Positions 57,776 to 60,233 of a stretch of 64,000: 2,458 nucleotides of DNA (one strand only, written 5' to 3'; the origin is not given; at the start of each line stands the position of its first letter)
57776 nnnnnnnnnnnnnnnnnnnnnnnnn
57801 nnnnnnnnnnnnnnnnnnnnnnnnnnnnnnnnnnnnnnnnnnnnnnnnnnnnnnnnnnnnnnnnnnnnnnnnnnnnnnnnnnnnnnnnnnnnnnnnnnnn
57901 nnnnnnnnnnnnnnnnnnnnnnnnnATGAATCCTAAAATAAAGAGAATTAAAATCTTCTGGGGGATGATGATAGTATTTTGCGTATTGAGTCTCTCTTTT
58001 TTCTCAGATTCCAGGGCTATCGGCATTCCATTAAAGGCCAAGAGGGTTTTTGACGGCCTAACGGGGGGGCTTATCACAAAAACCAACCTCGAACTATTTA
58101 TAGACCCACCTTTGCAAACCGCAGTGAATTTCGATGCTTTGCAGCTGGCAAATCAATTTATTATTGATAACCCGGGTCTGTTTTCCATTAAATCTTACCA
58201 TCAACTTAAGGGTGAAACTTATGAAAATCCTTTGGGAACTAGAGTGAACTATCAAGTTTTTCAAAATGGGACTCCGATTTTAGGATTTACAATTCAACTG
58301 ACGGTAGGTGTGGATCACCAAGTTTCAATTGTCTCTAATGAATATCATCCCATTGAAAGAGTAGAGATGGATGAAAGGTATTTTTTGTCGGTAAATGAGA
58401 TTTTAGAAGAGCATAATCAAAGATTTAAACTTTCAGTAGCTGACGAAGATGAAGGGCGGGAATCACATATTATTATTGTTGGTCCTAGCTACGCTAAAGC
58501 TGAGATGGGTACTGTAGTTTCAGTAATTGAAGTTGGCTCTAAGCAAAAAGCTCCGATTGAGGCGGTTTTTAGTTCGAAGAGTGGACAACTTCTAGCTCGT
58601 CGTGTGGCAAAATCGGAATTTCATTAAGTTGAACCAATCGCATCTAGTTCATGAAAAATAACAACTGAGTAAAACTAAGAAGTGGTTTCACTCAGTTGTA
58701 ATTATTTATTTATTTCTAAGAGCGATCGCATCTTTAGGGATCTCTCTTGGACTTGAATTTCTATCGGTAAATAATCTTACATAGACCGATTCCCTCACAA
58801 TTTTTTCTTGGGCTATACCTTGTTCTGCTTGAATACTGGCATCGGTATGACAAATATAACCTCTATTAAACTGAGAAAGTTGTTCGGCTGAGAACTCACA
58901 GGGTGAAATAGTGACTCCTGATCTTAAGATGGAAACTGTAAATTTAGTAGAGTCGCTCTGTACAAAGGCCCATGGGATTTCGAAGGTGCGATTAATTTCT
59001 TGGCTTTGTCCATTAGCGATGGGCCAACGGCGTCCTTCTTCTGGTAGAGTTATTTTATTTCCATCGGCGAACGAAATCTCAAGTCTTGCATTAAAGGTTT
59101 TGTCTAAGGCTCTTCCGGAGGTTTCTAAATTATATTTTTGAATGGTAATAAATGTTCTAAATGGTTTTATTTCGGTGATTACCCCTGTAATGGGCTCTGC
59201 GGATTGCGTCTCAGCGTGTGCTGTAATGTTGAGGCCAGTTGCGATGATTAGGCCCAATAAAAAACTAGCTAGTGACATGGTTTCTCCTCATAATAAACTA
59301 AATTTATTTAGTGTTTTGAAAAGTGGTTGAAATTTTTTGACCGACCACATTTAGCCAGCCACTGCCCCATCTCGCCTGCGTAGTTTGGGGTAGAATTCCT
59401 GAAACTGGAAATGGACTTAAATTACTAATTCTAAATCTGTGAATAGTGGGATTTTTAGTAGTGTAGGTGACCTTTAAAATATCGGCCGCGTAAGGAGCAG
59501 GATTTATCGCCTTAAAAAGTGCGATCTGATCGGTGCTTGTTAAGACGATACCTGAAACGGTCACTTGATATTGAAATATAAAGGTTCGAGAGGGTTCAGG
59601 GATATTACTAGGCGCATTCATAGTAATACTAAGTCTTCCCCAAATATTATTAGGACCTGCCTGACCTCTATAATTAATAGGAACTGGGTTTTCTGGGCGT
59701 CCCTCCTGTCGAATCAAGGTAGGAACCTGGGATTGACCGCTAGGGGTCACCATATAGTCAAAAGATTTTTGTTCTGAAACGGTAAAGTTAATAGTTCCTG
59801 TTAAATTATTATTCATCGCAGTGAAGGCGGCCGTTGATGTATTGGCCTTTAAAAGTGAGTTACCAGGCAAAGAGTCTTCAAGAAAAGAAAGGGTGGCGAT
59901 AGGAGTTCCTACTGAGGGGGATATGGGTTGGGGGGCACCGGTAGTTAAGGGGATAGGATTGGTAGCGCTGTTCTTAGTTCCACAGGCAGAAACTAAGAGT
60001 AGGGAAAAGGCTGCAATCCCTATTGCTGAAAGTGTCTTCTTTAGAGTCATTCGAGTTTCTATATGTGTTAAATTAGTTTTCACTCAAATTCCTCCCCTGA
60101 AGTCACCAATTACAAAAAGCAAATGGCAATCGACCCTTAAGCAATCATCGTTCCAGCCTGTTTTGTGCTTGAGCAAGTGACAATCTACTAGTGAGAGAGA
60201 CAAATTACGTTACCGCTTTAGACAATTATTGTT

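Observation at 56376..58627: Thermolysin-like lipoprotein protease with an overlapping downstream secreted partner gene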

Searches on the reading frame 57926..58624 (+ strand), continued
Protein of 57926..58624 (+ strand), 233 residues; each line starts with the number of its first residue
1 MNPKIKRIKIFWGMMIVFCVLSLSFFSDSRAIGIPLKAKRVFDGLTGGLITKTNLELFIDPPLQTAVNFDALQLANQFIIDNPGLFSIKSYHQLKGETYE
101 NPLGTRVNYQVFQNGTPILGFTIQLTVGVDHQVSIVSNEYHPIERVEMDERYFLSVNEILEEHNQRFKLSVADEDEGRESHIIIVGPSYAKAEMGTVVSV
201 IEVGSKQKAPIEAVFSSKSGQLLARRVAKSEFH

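Call 104: search_solved_structures(query=A5, max_evalue=10, show_alignments=3)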
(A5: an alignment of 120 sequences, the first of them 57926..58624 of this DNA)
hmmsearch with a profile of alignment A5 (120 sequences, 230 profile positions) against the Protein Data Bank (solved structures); distinct sequences matched with E-value up to 10: 4.
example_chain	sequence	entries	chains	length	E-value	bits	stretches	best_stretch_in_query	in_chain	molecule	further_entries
1t0h_A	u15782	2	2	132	0.12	15.4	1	102-139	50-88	VOLTAGE-GATED CALCIUM CHANNEL SUBUNIT BETA2A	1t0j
5a3y_A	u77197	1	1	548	0.24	14.5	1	67-221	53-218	THERMOLYSIN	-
6z1p_BG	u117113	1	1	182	0.27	14.3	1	135-198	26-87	mS76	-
3nqy_A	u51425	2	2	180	0.35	13.9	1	107-219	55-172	Secreted metalloprotease Mcp02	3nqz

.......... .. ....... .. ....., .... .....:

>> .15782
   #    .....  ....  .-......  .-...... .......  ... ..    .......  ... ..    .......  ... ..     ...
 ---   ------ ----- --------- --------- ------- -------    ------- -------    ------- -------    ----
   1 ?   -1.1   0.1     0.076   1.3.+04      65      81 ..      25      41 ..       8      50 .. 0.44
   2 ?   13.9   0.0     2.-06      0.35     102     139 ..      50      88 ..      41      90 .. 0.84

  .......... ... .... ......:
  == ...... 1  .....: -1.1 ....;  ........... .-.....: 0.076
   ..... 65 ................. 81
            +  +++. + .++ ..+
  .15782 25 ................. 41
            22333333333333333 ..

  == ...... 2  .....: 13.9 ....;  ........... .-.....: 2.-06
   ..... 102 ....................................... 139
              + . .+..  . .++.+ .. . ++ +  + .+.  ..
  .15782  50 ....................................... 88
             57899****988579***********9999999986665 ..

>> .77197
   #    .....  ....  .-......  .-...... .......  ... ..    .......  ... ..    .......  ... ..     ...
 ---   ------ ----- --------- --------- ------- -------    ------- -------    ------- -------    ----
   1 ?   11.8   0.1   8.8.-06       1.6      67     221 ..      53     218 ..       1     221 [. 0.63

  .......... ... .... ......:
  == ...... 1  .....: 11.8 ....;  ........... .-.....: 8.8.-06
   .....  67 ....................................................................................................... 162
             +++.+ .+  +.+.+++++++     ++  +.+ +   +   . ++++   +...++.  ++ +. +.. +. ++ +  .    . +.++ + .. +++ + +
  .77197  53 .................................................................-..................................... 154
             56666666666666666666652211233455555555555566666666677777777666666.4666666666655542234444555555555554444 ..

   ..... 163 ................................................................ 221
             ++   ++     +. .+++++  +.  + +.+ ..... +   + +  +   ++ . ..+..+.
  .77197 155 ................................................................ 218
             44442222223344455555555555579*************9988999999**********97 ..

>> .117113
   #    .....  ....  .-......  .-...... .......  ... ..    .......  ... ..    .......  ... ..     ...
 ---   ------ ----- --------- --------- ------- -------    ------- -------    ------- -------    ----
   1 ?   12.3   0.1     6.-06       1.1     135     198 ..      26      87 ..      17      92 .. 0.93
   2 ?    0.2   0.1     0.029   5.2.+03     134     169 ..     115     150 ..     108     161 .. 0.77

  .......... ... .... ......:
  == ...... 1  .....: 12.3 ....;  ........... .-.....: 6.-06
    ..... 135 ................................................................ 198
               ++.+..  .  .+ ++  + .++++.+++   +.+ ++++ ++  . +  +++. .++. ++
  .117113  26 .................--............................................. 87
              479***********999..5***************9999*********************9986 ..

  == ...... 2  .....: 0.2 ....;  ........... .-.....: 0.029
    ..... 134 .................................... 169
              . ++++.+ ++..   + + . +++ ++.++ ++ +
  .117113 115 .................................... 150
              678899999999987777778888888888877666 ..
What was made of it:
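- The deeper profile A5 also hits the propeptide region of pre-pro-thermolysin (call 104).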

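Call 105: search_protein_families(library=pfam, alignment_id=A5, max_evalue=0.1)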
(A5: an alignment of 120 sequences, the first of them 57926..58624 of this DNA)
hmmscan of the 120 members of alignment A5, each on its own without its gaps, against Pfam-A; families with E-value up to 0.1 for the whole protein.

A. member 1, window:57926-58624:+ (233 aa): 0 families

B. families by the number of members that match (of 120 scanned): 21 families
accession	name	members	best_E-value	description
PF16244.11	DUF4901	11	0.00077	YcdB, YcdC repeated domain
PF07504.19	FTP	9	6e-05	Fungalysin/Thermolysin Propeptide Motif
PF08294.17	TIM21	1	0.0015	TIM21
PF05486.17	SRP9-21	1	0.0025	Signal recognition particle 9 kDa protein (SRP9)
PF03413.25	PepSY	1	0.0045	Peptidase propeptide and YPEB domain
PF22147.1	AcrIC5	1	0.009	Anti-CRISPR protein AcrIC5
PF08888.16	HopJ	1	0.011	HopJ type III effector protein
PF11136.13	DUF2889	1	0.019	Protein of unknown function (DUF2889)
PF06374.16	NDUF_C2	1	0.031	NADH-ubiquinone oxidoreductase subunit b14.5b (NDUFC2)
PF12925.12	APP_E2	1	0.034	E2 domain of amyloid precursor protein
PF21732.2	DUF6864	1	0.035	Domain of unknown function (DUF6864)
PF14575.11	EphA2_TM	1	0.035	Ephrin type-A receptor 2 transmembrane domain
PF15128.11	T_cell_tran_alt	1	0.042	T-cell leukemia translocation-altered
PF25077.1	DUF7800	1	0.047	Domain of unknown function (DUF7800)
PF24189.1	Ig_RSC4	1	0.047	RSC4 Ig-like domain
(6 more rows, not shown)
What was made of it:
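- On FTP-PepSY prodomain (Pfam PF07504 and PF03413): Among 120 family members, 9 hit FTP (best E = 6e-5) and 1 hits PepSY (call 105).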

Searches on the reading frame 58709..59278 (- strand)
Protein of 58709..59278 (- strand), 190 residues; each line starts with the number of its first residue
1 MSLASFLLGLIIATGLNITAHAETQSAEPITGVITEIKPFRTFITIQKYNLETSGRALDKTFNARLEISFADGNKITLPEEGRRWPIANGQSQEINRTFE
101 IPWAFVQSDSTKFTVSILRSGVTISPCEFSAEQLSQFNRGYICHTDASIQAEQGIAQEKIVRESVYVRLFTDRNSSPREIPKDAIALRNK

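Call 3: search_protein_families(library=pfam, proteins=[window:58709-59278:-], max_evalue=1)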
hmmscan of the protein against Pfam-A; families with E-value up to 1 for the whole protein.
window:58709-59278:- (190 aa): 0 families

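Call 6: search_protein_families(library=ncbifam, proteins=[window:58709-59278:-], max_evalue=1)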
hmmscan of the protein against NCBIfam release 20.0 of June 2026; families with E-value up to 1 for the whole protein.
window:58709-59278:- (190 aa): 0 families

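Call 74: search_solved_structures(query=A4, max_evalue=10, show_alignments=1)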
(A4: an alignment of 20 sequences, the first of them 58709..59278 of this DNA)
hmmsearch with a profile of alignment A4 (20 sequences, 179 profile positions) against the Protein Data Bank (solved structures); distinct sequences matched with E-value up to 10: 0.

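Call 75: search_protein_families(library=pfam, alignment_id=A4, max_evalue=1)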
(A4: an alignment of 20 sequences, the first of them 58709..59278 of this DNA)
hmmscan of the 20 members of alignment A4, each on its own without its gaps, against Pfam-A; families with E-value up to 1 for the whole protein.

A. member 1, window:58709-59278:- (190 aa): 0 families

B. families by the number of members that match (of 20 scanned): 5 families
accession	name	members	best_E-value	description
PF11344.13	DUF3146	1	0.15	Protein of unknown function (DUF3146)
PF20731.2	RE_NgoFVII_C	1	0.16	NgoFVII C-terminal B3-like DNA-binding domain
PF24657.1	DUF7646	1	0.18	Domain of unknown function (DUF7646)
PF00322.22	Endothelin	1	0.18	Endothelin family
PF17973.7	bMG10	1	0.2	Bacterial Alpha-2-macroglobulin MG10 domain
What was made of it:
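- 58706..59278 (-): Convergent 190-aa secreted protein of unknown family. It may be an associated third component, but membership is uncertain. It has no Pfam or PDB-sequence match (calls 3, 74, 75).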

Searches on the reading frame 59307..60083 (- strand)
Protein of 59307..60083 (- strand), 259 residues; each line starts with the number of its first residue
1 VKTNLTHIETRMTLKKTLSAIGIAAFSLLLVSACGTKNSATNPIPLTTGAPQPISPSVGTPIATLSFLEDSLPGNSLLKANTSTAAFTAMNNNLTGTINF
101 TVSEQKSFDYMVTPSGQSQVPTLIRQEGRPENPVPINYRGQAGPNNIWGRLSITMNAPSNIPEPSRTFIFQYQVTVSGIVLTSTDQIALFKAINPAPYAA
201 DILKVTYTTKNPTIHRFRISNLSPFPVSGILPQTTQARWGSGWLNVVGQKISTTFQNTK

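Call 3: search_protein_families(library=pfam, proteins=[window:59307-60083:-], max_evalue=1)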
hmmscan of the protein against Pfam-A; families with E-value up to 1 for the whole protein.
window:59307-60083:- (259 aa): 0 families

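Call 6: search_protein_families(library=ncbifam, proteins=[window:59307-60083:-], max_evalue=1)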
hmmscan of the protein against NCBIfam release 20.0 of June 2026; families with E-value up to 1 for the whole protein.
window:59307-60083:- (259 aa): 3 families
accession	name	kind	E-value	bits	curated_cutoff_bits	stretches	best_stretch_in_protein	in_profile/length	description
NF033490.1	small_SPW0924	hypoth_equivalog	0.022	14.8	33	1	20-53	8-43/44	SPW_0924 family protein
NF038368.1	P2_Rz1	equivalog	0.1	12.8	27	1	19-51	3-35/85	Rz1-like lysis system protein LysC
NF047847.2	SS_mature_LptM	equivalog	0.31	11.2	27.7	1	18-37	5-23/31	LPS translocon maturation chaperone LptM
